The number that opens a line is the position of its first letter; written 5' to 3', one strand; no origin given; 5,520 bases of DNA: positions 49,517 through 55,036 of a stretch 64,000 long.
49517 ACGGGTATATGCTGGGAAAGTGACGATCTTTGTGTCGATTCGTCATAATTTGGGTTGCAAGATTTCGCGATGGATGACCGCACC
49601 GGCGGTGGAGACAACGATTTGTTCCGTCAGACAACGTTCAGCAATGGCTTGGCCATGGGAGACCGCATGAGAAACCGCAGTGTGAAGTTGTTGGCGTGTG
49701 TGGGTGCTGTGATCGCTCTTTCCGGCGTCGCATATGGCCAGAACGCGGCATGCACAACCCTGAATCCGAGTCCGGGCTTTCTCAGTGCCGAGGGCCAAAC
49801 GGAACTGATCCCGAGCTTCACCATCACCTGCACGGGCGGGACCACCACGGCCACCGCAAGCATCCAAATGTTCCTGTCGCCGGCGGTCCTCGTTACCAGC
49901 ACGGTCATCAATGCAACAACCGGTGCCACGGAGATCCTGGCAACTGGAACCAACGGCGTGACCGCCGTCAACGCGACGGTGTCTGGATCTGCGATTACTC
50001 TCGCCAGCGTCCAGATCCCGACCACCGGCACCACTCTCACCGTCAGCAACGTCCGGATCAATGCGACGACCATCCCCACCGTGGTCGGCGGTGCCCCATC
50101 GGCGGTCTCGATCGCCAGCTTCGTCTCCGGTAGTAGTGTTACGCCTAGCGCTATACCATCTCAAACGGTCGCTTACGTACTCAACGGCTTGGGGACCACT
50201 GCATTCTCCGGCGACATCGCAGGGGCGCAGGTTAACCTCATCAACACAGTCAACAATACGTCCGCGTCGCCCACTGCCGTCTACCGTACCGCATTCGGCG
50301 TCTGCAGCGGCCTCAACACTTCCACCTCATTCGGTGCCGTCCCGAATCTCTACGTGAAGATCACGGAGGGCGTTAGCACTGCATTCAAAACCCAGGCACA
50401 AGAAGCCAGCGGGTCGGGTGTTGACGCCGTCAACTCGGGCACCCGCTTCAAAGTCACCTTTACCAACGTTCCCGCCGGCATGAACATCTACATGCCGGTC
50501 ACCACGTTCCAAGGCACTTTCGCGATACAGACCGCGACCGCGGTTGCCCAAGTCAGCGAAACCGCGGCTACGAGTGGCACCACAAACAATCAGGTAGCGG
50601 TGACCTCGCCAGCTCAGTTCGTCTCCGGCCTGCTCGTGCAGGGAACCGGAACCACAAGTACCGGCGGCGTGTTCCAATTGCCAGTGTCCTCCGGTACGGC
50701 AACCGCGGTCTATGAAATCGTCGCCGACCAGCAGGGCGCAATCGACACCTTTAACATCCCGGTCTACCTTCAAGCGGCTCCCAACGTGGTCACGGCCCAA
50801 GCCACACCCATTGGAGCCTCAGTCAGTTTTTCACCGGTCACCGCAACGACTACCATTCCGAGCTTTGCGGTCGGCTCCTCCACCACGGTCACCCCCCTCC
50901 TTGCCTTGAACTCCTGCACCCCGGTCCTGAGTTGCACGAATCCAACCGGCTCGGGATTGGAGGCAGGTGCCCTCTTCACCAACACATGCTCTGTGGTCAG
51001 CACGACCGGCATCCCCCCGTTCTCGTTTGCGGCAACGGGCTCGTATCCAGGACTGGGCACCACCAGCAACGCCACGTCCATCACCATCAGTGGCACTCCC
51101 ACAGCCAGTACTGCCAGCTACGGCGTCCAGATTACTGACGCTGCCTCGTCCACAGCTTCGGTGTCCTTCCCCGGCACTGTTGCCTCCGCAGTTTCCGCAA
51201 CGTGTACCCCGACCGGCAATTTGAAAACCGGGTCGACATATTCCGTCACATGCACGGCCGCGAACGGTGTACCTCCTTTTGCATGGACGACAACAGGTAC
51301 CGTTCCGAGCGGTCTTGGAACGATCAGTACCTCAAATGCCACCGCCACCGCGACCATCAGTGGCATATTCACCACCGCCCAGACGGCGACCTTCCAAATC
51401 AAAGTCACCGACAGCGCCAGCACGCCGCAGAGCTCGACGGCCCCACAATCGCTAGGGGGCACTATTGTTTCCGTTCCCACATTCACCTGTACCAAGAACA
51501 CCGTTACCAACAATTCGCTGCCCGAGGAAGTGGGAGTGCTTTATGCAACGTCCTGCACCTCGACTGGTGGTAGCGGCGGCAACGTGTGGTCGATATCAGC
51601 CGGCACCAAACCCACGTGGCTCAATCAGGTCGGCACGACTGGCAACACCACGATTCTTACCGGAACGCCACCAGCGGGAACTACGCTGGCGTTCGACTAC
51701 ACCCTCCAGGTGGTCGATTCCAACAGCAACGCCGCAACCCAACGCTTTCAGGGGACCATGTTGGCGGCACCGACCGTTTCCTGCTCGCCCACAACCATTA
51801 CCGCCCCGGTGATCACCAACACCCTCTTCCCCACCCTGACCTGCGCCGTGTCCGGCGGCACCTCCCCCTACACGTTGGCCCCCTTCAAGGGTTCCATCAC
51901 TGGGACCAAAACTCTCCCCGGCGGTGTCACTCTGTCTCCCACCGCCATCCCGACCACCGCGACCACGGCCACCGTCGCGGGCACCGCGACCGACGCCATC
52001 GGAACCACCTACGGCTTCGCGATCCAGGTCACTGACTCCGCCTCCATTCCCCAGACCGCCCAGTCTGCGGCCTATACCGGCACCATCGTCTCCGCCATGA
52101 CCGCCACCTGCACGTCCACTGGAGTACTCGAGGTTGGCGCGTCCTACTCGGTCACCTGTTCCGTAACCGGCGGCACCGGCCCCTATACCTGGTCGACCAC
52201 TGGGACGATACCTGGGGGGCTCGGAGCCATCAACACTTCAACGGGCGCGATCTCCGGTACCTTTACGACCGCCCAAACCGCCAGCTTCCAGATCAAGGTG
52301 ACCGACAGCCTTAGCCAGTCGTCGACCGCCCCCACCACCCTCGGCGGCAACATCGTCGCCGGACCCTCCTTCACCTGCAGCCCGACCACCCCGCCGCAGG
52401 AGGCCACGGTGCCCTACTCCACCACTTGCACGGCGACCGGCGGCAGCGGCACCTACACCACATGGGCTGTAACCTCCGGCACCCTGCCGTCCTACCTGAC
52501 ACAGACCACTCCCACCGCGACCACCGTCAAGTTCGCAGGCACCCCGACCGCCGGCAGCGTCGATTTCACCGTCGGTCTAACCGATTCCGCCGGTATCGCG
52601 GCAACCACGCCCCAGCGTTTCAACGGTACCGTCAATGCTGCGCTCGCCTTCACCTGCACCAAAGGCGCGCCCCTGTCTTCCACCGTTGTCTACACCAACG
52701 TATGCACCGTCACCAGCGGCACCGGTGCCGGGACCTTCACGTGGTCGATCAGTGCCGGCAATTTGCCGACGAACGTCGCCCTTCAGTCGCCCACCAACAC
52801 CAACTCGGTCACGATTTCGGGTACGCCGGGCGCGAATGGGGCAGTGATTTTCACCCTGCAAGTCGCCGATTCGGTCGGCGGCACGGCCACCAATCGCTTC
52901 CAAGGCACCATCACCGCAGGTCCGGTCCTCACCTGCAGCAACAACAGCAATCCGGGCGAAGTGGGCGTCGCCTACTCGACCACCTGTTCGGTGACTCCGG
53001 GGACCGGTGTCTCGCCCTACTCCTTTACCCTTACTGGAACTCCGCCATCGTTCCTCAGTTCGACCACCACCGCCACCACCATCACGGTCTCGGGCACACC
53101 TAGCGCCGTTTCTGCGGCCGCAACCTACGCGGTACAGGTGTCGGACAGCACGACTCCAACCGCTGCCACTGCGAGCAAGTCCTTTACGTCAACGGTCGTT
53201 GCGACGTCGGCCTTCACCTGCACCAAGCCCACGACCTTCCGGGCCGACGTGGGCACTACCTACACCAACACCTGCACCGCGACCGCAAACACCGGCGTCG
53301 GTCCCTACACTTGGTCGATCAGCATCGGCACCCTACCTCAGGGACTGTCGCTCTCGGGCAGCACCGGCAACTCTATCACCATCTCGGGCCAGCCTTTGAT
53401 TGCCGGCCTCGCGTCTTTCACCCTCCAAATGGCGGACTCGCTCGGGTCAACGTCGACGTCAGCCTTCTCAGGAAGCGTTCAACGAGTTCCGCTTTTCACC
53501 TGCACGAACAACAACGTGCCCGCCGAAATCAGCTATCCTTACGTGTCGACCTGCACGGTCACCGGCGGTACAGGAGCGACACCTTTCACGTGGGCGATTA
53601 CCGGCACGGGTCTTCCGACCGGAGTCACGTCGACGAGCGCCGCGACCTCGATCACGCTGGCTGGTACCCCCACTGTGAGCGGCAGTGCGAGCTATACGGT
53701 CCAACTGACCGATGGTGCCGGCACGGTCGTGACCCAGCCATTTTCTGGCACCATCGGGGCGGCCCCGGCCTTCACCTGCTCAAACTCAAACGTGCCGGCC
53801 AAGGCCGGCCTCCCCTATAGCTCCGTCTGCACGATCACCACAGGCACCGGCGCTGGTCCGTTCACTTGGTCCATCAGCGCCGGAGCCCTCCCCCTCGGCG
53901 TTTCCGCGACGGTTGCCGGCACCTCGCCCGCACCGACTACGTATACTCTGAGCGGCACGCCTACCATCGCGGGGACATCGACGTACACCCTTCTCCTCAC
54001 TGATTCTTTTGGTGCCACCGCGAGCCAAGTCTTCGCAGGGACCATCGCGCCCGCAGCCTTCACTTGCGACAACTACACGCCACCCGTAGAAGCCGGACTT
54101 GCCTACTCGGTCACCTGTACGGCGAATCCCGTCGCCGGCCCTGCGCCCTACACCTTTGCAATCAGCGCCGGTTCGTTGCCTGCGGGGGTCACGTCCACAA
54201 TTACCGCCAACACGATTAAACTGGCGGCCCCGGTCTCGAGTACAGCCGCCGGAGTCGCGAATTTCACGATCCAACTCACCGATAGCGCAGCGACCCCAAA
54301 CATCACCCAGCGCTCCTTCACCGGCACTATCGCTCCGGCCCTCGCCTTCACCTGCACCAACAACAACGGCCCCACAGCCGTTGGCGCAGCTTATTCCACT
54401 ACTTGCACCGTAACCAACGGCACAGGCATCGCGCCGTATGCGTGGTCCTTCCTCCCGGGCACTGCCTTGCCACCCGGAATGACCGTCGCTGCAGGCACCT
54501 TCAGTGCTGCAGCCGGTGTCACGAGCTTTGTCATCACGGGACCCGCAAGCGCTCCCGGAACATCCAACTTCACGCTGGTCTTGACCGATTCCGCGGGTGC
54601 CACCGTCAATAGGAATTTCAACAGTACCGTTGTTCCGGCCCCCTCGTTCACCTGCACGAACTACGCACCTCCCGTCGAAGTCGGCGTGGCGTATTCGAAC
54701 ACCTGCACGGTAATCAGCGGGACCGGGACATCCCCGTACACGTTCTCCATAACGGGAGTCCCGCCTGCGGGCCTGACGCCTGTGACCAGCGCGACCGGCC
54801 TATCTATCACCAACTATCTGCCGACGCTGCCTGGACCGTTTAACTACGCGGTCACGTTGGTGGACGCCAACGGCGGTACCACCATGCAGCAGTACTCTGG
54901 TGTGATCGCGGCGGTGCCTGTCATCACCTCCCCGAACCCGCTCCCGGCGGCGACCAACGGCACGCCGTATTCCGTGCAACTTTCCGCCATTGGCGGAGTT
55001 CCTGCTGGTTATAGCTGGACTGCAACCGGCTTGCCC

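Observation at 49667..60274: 3,535-codon secreted mosaic surface protein with an undescribed domain order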

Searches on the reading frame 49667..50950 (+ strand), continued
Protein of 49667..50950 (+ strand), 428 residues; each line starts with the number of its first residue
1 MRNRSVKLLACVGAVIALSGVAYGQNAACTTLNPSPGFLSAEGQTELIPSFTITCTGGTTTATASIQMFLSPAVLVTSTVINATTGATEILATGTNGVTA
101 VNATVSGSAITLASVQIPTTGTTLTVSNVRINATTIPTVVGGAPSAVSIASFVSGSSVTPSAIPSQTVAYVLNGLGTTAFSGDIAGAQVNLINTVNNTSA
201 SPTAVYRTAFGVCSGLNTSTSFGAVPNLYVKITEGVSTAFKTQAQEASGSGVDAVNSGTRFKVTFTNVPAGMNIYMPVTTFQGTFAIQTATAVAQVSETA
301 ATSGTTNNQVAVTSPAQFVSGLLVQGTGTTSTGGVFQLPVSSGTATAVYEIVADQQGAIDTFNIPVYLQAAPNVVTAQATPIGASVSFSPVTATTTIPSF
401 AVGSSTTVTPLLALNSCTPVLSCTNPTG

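Call 85: search_protein_families(library=ncbifam, proteins=[P0003, P0007, L040:11547-13883:+, L040:4553-9073:+, L012:6957-9164:+], max_evalue=0.01)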
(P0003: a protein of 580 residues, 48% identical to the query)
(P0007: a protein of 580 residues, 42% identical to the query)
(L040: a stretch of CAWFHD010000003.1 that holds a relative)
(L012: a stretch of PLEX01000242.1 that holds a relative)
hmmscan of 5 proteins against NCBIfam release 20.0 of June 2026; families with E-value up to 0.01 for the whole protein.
P0003 (580 aa): 0 families

P0007 (580 aa): 0 families

L040:11547-13883:+ (779 aa): 2 families
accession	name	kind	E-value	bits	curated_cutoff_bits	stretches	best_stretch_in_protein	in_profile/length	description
TIGR03437.1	Soli_cterm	paralog_domain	1.7e-28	99.9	29.05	1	535-760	2-212/225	Solibacter uncharacterized C-terminal domain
NF033627.3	intimin_all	equivalog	4.7e-06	24.7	1400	1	356-513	585-739/939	intimin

L040:4553-9073:+ (1507 aa): 1 family
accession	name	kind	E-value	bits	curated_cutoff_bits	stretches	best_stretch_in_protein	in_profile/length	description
TIGR03437.1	Soli_cterm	paralog_domain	1.7e-45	155.6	29.05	1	1308-1507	1-225/225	Solibacter uncharacterized C-terminal domain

L012:6957-9164:+ (736 aa): 1 family
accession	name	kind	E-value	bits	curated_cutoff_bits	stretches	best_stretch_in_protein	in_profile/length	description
TIGR03437.1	Soli_cterm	paralog_domain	1.1e-26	94.1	29.05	1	542-705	1-202/225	Solibacter uncharacterized C-terminal domain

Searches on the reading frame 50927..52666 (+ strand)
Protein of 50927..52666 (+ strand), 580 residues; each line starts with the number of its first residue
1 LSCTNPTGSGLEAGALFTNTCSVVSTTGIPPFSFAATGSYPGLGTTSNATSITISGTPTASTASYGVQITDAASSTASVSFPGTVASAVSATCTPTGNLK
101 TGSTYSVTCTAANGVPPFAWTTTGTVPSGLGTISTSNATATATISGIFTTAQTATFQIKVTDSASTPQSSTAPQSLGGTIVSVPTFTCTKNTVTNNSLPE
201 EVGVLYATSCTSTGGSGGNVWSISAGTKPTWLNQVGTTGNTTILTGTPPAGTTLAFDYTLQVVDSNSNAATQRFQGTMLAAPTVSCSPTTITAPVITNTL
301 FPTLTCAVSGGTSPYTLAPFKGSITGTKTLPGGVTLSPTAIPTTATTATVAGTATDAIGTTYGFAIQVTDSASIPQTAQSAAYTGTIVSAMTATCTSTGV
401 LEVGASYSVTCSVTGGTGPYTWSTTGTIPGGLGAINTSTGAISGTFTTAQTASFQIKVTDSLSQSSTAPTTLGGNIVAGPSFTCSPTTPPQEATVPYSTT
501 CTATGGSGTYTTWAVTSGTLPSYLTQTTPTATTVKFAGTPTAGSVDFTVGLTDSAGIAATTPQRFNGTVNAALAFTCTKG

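Call 12: search_protein_families(library=pfam, proteins=[window:50927-52666:+], max_evalue=1)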
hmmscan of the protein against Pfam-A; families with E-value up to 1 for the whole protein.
window:50927-52666:+ (580 aa): 2 families
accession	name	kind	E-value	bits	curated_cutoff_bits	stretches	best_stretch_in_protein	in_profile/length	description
PF05345.18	He_PIG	-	2.4e-08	34.7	24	3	394-471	6-92/96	Putative Ig domain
PF13927.12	Ig_3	-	0.0095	16.9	30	0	92-146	5-63/78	Immunoglobulin domain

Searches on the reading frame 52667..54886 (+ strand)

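Call 12: search_protein_families(library=pfam, proteins=[window:52667-54886:+], max_evalue=1)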
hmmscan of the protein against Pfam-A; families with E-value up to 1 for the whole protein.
window:52667-54886:+ (740 aa): 1 family
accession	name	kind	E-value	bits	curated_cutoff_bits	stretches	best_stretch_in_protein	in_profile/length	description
PF05345.18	He_PIG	-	4.8e-18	65.8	24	6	571-655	14-95/96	Putative Ig domain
